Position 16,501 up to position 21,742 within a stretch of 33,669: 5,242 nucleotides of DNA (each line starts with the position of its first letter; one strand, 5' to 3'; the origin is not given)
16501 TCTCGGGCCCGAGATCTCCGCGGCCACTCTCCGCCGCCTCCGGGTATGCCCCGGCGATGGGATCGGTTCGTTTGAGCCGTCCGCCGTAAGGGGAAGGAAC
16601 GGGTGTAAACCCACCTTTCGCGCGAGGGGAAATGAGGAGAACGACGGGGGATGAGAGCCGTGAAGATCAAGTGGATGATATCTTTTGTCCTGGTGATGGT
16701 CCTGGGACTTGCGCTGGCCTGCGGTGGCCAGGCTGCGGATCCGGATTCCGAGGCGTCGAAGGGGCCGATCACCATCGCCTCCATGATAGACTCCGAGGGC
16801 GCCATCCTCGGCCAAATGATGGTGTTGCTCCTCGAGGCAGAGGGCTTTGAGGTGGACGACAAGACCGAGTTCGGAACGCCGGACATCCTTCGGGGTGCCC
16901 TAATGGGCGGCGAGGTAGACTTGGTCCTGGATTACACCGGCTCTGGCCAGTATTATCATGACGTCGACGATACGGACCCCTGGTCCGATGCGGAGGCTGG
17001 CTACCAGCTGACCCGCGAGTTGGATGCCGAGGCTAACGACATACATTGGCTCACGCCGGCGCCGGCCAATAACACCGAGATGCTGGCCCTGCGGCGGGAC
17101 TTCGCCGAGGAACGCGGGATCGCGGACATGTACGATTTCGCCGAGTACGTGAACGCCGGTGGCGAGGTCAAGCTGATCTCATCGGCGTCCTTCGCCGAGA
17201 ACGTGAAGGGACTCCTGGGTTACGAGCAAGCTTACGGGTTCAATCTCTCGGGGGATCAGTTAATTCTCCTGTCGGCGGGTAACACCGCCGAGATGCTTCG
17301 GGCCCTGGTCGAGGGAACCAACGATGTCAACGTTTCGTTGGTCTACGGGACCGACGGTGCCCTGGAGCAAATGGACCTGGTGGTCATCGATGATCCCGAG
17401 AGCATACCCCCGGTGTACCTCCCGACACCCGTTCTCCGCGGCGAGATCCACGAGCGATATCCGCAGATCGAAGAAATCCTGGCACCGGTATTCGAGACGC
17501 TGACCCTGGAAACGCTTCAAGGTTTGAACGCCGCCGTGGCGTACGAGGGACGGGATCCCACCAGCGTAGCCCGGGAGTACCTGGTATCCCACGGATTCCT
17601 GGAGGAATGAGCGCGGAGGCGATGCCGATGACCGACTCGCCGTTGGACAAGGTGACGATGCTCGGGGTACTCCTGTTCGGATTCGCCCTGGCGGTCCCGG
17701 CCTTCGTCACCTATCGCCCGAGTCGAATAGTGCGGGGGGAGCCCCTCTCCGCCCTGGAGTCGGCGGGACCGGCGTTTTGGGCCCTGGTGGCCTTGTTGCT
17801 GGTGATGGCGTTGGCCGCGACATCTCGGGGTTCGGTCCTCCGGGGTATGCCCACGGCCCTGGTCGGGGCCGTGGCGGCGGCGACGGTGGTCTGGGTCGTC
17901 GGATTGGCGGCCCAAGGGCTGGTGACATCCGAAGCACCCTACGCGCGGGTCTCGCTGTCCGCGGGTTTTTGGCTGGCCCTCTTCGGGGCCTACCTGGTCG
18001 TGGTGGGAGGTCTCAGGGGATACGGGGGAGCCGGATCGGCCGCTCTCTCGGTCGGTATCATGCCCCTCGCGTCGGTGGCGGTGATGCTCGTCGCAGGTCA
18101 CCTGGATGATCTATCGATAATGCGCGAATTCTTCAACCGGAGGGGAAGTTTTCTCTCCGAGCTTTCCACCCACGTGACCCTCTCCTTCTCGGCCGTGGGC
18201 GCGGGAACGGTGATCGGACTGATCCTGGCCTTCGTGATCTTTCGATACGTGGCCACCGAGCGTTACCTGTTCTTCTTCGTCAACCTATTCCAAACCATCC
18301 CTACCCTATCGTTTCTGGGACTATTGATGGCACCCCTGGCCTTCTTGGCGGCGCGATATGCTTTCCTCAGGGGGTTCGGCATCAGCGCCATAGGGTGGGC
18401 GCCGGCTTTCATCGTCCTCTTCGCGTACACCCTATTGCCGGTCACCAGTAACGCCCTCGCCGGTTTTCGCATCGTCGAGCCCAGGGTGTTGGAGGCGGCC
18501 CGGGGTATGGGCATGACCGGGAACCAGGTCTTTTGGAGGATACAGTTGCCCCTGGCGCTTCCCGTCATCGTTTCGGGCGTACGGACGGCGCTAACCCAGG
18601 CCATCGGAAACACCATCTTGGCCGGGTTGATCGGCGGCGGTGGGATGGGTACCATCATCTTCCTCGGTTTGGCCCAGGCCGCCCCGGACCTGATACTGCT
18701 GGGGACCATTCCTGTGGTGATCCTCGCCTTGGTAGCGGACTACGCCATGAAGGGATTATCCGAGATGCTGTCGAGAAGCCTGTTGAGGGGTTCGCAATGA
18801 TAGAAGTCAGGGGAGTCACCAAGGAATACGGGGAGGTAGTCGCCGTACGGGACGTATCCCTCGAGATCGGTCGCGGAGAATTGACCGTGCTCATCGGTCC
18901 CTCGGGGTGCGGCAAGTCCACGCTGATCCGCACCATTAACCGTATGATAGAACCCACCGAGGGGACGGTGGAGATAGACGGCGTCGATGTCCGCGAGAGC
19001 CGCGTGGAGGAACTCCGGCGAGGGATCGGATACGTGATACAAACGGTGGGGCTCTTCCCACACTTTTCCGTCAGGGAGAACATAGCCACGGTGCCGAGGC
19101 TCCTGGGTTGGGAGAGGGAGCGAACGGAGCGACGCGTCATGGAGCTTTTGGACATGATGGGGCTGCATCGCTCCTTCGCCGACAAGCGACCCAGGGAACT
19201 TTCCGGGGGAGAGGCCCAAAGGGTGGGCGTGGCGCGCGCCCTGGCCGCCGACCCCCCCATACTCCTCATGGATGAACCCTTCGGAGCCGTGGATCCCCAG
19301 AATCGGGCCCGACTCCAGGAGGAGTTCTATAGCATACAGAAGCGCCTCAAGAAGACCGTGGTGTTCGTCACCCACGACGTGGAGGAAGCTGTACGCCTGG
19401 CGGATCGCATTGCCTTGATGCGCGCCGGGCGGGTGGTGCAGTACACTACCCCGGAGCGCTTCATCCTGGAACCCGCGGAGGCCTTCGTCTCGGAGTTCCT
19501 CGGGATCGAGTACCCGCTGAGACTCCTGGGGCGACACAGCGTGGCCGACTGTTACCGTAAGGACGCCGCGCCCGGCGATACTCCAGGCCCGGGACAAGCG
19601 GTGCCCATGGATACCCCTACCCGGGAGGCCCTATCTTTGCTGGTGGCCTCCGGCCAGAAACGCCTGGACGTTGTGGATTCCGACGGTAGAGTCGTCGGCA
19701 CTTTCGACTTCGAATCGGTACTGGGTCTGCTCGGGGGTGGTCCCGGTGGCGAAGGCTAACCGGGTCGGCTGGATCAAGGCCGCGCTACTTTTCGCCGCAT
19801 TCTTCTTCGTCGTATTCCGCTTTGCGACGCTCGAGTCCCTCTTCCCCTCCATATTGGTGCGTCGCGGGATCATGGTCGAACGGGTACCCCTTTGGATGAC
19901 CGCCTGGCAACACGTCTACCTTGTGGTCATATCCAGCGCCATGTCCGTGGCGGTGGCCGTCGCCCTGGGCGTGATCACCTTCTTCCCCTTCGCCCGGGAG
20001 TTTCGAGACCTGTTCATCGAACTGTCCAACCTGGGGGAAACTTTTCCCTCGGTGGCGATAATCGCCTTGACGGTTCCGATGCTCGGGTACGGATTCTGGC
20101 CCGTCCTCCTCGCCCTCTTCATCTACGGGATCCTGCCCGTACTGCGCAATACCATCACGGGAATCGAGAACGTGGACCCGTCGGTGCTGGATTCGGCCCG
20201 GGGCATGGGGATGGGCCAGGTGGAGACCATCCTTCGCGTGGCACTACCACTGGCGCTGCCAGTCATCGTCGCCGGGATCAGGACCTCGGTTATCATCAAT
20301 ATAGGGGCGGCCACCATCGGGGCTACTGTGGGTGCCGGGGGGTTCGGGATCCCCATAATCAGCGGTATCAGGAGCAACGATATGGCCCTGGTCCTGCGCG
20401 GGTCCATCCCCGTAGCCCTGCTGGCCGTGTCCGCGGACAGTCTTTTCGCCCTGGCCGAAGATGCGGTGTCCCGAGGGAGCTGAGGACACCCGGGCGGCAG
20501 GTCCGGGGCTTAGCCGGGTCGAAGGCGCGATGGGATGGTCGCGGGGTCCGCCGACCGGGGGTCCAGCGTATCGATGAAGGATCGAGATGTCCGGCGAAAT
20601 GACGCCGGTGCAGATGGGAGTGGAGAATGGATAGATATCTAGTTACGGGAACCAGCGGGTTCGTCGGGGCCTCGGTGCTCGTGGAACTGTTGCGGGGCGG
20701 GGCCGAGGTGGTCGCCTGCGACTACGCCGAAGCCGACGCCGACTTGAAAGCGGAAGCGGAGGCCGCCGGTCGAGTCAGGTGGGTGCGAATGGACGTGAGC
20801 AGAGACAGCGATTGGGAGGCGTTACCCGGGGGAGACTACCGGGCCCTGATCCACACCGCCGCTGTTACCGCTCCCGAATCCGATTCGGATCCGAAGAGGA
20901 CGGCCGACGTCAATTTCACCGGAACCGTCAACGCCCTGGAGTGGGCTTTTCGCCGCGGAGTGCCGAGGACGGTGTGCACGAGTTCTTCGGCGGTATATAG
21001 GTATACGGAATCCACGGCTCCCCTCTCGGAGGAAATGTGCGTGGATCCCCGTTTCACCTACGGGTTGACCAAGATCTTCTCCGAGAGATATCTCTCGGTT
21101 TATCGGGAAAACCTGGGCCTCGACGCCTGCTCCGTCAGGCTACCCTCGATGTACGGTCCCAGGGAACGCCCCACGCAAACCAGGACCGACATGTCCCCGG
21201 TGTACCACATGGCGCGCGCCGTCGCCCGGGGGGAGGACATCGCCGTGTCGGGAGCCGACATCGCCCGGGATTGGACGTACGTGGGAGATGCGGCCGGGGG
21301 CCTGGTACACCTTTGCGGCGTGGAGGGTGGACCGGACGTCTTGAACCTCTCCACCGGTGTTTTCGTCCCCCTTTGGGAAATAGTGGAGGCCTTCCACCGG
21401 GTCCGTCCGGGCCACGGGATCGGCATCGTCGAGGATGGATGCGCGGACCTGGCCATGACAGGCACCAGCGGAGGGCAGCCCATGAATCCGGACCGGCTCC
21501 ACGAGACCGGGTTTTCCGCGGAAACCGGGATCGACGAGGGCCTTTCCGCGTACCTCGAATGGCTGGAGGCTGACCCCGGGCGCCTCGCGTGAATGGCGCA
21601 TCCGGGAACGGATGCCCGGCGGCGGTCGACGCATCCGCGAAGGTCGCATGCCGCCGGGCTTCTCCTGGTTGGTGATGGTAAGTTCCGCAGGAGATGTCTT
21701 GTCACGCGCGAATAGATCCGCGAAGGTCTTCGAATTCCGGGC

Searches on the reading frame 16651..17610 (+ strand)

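Call 20: search_protein_families(library=pfam, proteins=[window:16651-17610:+], max_evalue=0.00001)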
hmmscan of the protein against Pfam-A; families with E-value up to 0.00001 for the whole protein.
window:16651-17610:+ (319 aa): 1 family
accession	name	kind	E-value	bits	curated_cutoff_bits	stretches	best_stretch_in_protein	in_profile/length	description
PF04069.17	OpuAC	-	6.8e-41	141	21.2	1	39-311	2-255/257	Substrate binding domain of ABC-type glycine betaine transport system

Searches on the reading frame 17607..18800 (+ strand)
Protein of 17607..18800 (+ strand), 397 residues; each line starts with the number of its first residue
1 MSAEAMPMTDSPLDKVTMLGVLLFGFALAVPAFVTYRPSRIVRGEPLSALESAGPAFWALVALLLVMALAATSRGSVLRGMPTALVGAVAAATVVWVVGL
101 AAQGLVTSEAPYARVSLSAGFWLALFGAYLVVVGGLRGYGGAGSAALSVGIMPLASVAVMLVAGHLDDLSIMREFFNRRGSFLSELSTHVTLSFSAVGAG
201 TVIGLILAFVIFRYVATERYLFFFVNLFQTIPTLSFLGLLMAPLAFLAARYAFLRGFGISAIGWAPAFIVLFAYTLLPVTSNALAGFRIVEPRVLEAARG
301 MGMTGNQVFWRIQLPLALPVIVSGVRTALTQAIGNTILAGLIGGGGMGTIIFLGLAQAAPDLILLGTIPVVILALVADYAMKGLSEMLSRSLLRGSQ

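Call 20: search_protein_families(library=pfam, proteins=[window:17607-18800:+], max_evalue=0.00001)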
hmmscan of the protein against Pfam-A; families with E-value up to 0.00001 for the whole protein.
window:17607-18800:+ (397 aa): 1 family
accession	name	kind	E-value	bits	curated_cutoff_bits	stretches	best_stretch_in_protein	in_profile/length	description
PF00528.27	BPD_transp_1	-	9.3e-21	74.8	26.4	1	200-383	1-177/184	Binding-protein-dependent transport system inner membrane component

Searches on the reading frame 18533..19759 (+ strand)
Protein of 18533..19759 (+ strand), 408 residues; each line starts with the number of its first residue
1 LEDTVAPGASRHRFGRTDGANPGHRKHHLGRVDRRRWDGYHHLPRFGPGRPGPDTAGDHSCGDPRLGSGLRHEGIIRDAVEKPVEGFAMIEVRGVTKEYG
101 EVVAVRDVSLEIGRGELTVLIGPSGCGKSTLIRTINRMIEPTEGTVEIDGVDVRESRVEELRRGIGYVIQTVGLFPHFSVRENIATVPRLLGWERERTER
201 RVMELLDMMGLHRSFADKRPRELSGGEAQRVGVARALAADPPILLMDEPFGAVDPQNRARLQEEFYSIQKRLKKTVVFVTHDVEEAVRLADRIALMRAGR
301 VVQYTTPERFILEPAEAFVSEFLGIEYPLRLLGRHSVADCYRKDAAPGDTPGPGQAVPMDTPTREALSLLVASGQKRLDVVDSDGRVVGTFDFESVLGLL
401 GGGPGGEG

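Call 20: search_protein_families(library=pfam, proteins=[window:18533-19759:+], max_evalue=0.00001)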
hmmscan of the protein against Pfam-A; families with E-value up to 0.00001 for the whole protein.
window:18533-19759:+ (408 aa): 2 families
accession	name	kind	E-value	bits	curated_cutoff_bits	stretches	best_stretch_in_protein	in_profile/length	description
PF00005.33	ABC_tran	-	2.9e-38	132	25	1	106-250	2-136/137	ABC transporter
PF13304.12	AAA_21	-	3.2e-09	37.7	27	0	117-139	1-23/304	AAA domain, putative AbiEii toxin, Type IV TA system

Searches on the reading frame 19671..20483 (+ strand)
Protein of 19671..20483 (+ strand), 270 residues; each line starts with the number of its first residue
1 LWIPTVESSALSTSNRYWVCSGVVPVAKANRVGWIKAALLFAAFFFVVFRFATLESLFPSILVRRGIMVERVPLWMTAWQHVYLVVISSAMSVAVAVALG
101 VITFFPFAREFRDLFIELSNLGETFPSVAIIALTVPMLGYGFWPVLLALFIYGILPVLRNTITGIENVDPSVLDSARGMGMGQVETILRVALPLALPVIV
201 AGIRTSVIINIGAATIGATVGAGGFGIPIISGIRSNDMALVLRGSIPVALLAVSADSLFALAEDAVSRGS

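Call 20: search_protein_families(library=pfam, proteins=[window:19671-20483:+], max_evalue=0.00001)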
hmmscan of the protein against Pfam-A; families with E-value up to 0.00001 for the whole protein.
window:19671-20483:+ (270 aa): 1 family
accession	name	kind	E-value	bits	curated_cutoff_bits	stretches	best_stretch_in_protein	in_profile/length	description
PF00528.27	BPD_transp_1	-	1.9e-21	77.1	26.4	1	97-266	2-182/184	Binding-protein-dependent transport system inner membrane component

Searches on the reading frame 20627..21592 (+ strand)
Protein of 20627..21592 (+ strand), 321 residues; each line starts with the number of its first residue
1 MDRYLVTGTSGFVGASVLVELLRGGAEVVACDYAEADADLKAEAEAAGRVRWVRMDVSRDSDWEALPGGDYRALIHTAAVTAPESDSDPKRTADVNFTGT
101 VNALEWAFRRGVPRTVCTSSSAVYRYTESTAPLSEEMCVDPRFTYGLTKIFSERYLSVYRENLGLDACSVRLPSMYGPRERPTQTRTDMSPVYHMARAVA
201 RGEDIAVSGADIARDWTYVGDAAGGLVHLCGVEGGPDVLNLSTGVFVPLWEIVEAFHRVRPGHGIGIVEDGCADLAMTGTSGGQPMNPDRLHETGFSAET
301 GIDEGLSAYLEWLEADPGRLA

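Call 20: search_protein_families(library=pfam, proteins=[window:20627-21592:+], max_evalue=0.00001)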
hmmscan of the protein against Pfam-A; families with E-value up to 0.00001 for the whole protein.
window:20627-21592:+ (321 aa): 5 families
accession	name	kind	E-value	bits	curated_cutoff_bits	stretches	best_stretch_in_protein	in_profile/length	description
PF01370.27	Epimerase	-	8.9e-38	130.5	20.9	1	5-231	2-226/240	NAD dependent epimerase/dehydratase family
PF16363.11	GDP_Man_Dehyd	-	1.8e-25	90.6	27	1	5-252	1-258/332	GDP-mannose 4,6 dehydratase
PF01073.25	3Beta_HSD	-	1.2e-15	57.7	22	1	5-223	1-222/280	3-beta hydroxysteroid dehydrogenase/isomerase family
PF04321.23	RmlD_sub_bind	-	7.5e-09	35.5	27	1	4-228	3-195/287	RmlD substrate binding domain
PF07993.18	NAD_binding_4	-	2.7e-08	33.7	20.1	1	6-200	1-231/258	Male sterility protein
